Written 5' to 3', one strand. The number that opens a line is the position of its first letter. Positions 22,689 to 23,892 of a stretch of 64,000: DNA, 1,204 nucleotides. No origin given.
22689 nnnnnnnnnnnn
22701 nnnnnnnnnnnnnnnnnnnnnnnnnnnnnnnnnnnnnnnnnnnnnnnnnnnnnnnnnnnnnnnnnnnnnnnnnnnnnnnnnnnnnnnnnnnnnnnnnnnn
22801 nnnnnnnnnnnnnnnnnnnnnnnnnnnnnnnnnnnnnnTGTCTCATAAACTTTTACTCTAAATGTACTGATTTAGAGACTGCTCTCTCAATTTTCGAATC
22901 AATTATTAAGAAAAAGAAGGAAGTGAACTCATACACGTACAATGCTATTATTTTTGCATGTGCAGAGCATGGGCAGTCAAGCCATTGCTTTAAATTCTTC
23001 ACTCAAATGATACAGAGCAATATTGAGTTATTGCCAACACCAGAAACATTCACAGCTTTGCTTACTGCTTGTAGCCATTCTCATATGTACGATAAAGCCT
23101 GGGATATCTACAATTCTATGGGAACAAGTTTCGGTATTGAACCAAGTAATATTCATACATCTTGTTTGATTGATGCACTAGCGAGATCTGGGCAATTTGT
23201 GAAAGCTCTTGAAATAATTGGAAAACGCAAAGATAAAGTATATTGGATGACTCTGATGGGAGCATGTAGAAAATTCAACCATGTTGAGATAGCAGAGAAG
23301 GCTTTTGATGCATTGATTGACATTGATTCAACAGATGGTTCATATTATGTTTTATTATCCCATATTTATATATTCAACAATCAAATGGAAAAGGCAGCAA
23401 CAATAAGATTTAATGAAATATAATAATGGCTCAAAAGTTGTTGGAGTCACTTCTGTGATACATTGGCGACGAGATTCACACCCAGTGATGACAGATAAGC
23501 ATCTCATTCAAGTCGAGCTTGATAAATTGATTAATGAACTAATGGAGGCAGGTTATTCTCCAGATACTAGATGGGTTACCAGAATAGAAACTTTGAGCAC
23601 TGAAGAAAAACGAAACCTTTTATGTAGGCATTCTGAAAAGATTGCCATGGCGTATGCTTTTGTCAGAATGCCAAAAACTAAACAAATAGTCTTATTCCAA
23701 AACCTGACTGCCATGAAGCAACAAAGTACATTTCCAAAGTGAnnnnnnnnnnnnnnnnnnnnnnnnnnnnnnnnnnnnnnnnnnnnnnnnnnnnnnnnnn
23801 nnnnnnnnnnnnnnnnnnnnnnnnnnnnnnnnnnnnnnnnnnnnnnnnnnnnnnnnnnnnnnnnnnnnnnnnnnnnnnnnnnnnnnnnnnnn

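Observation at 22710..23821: Truncated, frame-disrupted PPR–E–DYW (plant-type RNA-editing factor) gene abutting the giant IQ gene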

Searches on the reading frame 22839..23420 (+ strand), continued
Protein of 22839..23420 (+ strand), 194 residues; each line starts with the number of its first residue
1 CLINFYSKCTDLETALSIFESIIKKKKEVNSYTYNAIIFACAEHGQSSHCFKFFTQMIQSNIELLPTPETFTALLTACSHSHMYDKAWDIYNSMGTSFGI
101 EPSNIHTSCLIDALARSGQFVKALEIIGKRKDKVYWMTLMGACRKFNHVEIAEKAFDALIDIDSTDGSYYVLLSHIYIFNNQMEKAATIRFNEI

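Call 49: list_cluster_members(proteins=[P0233, P0232, P0224, P0235, P0260, P0292, P0332, P0314, P0296, P0322])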
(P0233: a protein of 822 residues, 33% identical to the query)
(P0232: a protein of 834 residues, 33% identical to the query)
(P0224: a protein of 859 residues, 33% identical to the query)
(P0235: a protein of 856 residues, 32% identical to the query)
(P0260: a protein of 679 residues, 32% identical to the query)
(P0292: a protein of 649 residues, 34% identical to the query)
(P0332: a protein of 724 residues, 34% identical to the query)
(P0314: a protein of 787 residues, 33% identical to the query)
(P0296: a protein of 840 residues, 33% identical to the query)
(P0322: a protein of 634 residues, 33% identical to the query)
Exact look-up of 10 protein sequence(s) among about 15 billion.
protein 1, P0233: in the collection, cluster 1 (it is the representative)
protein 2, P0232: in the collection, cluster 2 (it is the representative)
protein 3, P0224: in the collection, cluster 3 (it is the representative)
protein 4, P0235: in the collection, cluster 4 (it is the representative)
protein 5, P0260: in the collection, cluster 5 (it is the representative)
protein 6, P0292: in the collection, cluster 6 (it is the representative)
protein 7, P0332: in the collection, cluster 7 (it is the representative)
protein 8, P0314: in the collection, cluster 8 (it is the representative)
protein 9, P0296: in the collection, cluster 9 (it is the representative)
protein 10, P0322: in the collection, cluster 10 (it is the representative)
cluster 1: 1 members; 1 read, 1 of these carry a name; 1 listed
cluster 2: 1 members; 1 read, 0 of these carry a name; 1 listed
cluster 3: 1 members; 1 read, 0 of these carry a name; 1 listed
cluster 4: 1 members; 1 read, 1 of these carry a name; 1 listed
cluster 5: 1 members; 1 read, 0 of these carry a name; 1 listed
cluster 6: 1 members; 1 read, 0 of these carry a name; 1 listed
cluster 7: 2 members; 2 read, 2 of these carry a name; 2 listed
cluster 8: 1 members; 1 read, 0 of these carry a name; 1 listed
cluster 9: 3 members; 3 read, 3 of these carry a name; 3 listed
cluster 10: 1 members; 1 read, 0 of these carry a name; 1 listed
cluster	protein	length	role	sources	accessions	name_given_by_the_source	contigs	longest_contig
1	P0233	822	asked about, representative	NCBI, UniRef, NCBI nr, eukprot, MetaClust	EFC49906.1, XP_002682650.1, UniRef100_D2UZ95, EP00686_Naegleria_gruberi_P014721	predicted protein [Naegleria gruberi] | Predicted protein n=1 Tax=Naegleria gruberi TaxID=5762 RepID=D2UZ95_NAEGR | uncharacterized protein NAEGRDRAFT_45424 [Naegleria gruberi]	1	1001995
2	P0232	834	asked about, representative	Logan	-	-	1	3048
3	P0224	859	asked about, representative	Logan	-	-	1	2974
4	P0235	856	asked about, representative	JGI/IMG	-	pentatricopeptide repeat protein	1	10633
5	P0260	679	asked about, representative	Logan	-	-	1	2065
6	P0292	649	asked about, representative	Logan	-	-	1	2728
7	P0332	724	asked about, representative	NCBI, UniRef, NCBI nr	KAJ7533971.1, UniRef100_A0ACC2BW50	hypothetical protein O6H91_13G073700 [Diphasiastrum complanatum] | Uncharacterized protein n=1 Tax=Diphasiastrum complanatum TaxID=34168 ...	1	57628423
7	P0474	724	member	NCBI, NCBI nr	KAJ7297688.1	hypothetical protein O6H91_Y042100 [Diphasiastrum complanatum]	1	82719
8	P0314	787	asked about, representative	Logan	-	-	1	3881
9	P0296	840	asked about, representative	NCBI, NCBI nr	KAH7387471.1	hypothetical protein KP509_16G024400 [Ceratopteris richardii]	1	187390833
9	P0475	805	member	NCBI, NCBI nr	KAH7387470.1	hypothetical protein KP509_16G024400 [Ceratopteris richardii]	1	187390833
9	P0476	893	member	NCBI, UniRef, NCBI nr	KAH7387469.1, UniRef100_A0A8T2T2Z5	hypothetical protein KP509_16G024400 [Ceratopteris richardii] | Pentatricopeptide repeat-containing protein n=3 Tax=Ceratopteris richardii TaxID=49495 ...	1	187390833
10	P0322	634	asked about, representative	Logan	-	-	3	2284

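Call 50: search_protein_families(library=pfam, proteins=[P0205], max_evalue=0.001)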
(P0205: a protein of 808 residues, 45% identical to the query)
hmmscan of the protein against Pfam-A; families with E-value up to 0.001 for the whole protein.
P0205 (808 aa): 14 families
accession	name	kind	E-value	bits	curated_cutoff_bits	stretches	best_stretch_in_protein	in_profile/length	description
PF13041.12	PPR_2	-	1.4e-67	224.1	30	6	85-132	2-50/50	PPR repeat family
PF01535.26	PPR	-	8.4e-54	176.6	25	2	88-113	2-27/31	PPR repeat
PF14432.12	DYW_deaminase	-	4.2e-40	135.9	24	1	714-808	1-93/93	DYW family of nucleic acid deaminases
PF13812.12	PPR_3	-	6.1e-29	100.4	25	2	490-548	2-60/63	Pentatricopeptide repeat domain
PF17177.10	PPR_long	-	3.6e-23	82.5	27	1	478-596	21-146/211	Pentacotripeptide-repeat region of PRORP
PF12854.13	PPR_1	-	2.6e-18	65.9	23.8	0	85-113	6-34/34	PPR repeat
PF20431.4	E_motif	-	8.1e-16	58.5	27.3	1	616-677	1-62/63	E motif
PF24603.1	TPR_30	-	4.1e-09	37.2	29.7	0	183-260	2-78/100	Tetratricopeptide repeat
PF00637.26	Clathrin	-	2.1e-07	31.2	29.6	0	473-618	12-140/143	Region in Clathrin and VPS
PF13428.12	TPR_14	-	1.6e-06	28.7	23.5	0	401-424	4-27/44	Tetratricopeptide repeat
PF12895.13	ANAPC3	-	3.8e-05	24.3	27.2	0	295-351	20-77/82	Anaphase-promoting complex, cyclosome, subunit 3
PF00515.34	TPR_1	-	4e-05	23.7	27.8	0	401-422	4-25/34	Tetratricopeptide repeat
PF14559.12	TPR_19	-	8.6e-05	23.2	25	0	185-213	24-52/68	Tetratricopeptide repeat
PF23914.1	TPR_CcmH_CycH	-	0.00026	21.3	42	0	601-665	48-112/158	Cytochrome c-type biogenesis protein H TPR domain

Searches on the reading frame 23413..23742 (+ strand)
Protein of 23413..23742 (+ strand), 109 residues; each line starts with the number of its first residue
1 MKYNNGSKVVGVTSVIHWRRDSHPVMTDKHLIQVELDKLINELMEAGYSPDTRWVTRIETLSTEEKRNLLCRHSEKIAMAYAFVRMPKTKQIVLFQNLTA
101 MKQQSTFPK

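Call 7: search_protein_families(library=pfam, max_evalue=1, proteins=[window:23413-23739:+])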
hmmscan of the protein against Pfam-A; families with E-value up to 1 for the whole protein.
seq(109 aa): 1 family
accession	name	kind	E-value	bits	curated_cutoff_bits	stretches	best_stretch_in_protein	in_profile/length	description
PF14432.12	DYW_deaminase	-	2.7e-11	43.5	24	1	47-100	1-52/93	DYW family of nucleic acid deaminases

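Call 47: find_encoding_contigs(protein=window:23413-23742:+, flank=3000, max_places=5)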
Protein window:23413-23742:+ (109 aa): no gene with exactly this product is on record in the collection.
